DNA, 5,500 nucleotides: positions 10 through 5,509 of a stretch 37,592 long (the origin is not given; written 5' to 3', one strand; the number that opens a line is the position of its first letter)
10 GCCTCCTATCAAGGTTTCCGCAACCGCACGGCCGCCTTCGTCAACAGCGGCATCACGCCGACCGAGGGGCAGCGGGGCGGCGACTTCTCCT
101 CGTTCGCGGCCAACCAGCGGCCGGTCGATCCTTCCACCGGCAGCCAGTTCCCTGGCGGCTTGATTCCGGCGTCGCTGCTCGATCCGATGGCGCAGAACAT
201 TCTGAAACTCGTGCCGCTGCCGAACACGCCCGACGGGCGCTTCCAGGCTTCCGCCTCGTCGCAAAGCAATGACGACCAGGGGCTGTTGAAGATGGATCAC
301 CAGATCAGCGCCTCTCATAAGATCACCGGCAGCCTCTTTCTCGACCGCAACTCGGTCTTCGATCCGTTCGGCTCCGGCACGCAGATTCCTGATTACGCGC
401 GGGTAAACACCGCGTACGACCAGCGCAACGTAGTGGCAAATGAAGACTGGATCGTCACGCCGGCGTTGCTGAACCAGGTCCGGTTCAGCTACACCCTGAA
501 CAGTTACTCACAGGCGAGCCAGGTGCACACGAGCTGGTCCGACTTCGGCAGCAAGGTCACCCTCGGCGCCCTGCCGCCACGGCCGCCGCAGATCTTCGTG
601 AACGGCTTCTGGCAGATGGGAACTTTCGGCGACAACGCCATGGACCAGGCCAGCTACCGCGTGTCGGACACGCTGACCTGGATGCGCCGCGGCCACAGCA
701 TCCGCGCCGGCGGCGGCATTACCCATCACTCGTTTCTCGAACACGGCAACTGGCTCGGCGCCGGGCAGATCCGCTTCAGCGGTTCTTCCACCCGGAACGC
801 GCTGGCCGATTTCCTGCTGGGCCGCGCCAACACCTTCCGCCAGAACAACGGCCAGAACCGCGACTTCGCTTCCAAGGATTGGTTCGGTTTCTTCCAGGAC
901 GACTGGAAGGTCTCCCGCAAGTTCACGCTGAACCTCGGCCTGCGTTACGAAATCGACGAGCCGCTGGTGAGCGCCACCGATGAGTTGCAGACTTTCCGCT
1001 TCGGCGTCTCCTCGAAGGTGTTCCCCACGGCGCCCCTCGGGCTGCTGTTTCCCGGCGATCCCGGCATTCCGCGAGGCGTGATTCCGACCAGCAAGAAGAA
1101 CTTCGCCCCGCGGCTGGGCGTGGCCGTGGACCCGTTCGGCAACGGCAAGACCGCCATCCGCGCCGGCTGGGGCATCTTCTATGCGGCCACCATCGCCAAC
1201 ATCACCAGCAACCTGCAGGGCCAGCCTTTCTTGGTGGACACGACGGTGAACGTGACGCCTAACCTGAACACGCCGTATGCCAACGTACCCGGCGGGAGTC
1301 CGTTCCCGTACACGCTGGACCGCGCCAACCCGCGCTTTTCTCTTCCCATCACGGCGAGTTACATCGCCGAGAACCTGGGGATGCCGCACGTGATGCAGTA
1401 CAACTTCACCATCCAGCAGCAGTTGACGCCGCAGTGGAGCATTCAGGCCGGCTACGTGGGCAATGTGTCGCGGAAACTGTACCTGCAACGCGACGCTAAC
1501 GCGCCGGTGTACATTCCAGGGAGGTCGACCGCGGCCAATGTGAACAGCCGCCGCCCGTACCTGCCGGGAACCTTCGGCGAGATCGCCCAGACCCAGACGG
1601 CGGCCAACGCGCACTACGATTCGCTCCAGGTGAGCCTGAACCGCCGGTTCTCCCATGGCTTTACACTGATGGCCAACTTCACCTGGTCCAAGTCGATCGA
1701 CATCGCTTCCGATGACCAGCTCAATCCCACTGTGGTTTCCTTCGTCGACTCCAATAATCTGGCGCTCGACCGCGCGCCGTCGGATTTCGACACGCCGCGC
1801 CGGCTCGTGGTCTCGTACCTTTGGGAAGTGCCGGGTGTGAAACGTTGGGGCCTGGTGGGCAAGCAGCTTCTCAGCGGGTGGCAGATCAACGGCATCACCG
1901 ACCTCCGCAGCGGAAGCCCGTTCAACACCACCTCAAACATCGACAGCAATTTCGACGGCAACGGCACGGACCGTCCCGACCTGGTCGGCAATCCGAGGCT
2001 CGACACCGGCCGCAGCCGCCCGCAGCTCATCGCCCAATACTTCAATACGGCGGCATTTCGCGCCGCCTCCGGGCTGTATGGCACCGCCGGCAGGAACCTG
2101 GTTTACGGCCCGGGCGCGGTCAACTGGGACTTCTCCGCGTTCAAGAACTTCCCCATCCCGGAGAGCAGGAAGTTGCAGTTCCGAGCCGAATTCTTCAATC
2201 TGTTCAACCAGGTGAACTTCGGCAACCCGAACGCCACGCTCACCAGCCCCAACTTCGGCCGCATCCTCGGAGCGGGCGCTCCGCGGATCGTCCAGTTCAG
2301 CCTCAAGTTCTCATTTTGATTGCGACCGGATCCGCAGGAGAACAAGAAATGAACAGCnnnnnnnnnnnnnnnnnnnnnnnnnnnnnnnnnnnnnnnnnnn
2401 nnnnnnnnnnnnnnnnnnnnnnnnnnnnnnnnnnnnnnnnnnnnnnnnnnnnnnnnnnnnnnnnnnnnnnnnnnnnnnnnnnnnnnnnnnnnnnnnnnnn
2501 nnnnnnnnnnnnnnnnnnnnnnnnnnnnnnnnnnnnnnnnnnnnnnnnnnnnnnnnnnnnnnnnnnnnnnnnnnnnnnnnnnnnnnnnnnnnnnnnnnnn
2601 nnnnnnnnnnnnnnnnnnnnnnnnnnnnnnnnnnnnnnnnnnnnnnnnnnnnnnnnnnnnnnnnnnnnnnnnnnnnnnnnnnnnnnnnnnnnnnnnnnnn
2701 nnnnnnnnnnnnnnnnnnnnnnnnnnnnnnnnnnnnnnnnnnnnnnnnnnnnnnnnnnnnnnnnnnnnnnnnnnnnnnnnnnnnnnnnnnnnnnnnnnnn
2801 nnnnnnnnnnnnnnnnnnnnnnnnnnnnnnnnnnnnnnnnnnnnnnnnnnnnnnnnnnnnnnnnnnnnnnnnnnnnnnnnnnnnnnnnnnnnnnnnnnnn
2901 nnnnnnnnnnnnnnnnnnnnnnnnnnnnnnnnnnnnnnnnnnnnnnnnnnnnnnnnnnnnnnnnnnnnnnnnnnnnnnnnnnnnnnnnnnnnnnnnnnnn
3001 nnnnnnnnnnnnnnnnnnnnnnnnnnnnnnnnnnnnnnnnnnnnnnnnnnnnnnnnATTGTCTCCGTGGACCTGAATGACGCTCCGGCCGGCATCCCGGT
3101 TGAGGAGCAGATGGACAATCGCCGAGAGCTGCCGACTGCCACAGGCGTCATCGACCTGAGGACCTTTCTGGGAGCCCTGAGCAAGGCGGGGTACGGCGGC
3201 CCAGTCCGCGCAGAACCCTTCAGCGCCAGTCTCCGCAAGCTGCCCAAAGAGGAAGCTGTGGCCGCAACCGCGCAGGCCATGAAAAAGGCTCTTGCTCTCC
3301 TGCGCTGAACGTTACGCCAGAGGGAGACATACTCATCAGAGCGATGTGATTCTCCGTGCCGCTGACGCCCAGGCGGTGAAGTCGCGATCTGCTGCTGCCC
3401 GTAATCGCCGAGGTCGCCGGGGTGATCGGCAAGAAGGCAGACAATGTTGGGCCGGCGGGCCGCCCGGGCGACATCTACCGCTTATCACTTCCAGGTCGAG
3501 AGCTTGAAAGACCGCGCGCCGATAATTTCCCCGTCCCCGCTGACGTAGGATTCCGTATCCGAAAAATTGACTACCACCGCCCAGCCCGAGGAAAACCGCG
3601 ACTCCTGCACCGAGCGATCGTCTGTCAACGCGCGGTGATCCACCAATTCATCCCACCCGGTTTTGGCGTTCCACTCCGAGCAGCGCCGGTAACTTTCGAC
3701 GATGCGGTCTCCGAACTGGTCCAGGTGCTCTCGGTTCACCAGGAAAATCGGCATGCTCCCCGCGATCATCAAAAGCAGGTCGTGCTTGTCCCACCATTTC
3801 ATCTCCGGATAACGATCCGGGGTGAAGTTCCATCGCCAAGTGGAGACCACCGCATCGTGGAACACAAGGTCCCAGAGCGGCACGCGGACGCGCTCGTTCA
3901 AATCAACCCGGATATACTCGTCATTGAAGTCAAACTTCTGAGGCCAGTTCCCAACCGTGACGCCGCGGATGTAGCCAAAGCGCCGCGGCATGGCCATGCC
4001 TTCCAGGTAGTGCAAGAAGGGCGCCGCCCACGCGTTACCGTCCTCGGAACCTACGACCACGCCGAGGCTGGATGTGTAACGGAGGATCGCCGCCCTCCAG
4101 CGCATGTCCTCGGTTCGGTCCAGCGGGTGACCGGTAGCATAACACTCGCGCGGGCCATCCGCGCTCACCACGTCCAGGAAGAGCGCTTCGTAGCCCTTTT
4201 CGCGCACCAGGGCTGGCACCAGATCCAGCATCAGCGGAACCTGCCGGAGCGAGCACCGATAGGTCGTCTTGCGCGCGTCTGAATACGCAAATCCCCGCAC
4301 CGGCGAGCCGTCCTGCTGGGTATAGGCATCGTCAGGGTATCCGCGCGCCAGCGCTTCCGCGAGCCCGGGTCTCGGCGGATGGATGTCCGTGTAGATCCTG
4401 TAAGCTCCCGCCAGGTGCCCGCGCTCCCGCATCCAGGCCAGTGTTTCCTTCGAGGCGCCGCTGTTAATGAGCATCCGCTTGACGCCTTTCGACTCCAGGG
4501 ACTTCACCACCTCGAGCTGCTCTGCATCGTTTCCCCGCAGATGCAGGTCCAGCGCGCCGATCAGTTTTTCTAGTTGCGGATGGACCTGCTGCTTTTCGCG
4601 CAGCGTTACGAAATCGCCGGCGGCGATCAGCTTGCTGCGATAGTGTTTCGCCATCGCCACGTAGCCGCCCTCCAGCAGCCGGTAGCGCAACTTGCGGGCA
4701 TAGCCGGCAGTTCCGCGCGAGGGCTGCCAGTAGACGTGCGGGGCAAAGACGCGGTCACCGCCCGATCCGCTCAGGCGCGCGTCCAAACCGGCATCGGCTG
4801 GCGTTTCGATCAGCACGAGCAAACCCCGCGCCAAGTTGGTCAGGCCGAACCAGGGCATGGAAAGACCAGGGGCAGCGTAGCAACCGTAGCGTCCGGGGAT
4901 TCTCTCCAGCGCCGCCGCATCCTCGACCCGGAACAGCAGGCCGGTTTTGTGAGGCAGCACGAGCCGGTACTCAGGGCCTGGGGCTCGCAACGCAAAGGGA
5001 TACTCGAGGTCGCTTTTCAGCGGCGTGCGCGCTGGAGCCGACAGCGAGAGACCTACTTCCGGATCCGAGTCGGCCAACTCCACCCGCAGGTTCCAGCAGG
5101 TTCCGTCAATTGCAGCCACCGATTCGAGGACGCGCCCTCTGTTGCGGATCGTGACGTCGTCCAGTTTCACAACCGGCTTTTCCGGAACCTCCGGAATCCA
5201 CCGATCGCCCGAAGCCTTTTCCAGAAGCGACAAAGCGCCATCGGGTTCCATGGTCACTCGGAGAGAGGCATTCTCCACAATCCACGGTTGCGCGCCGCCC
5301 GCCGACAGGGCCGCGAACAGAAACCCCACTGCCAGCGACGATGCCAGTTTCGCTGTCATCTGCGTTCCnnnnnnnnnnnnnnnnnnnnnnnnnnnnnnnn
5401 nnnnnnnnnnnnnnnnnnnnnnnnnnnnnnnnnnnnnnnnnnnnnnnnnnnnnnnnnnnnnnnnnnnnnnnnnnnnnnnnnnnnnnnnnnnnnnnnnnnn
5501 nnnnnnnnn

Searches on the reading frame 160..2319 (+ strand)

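Call 52: search_protein_families(library=pfam, proteins=[window:160-2319:+], max_evalue=0.01)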
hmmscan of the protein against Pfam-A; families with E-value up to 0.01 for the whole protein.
window:160-2319:+ (719 aa): 2 families
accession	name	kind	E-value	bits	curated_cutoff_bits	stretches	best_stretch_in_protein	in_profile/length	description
PF25183.1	OMP_b-brl_4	-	7.4e-185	617.2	30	1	2-712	114-838/838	Outer membrane beta barrel domain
PF00593.30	TonB_dep_Rec_b-barrel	-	5.3e-05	23.7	27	1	61-352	15-253/436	TonB dependent receptor-like, beta-barrel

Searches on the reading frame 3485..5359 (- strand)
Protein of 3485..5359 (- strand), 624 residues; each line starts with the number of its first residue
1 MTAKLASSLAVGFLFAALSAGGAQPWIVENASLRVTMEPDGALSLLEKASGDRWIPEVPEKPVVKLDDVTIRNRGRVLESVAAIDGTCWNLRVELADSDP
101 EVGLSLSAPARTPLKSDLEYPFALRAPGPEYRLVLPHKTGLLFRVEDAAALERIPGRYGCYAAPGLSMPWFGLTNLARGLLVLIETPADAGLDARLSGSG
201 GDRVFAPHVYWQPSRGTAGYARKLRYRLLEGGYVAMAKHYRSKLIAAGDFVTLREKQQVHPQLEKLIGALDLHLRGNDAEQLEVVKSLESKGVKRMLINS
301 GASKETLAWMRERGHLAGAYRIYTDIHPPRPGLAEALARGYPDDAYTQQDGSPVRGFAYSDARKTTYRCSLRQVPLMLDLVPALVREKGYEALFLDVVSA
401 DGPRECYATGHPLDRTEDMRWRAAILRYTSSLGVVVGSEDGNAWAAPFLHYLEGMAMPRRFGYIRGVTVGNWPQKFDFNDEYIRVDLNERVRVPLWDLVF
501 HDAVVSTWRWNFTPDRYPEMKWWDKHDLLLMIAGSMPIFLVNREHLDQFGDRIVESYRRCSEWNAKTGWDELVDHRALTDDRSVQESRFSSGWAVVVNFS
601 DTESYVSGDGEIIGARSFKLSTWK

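Call 52: search_protein_families(library=pfam, proteins=[window:3485-5359:-], max_evalue=0.01)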
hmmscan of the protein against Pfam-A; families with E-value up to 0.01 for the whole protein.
window:3485-5359:- (624 aa): 2 families
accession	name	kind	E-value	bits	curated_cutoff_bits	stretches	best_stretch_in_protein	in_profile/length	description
PF11308.14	Glyco_hydro_129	-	1.2e-22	80.9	25.6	2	310-457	30-178/324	Glycosyl hydrolases related to GH101 family, GH129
PF18952.6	DUF5696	-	1.3e-10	40.9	25.6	2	547-618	545-612/612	Family of unknown function (DUF5696)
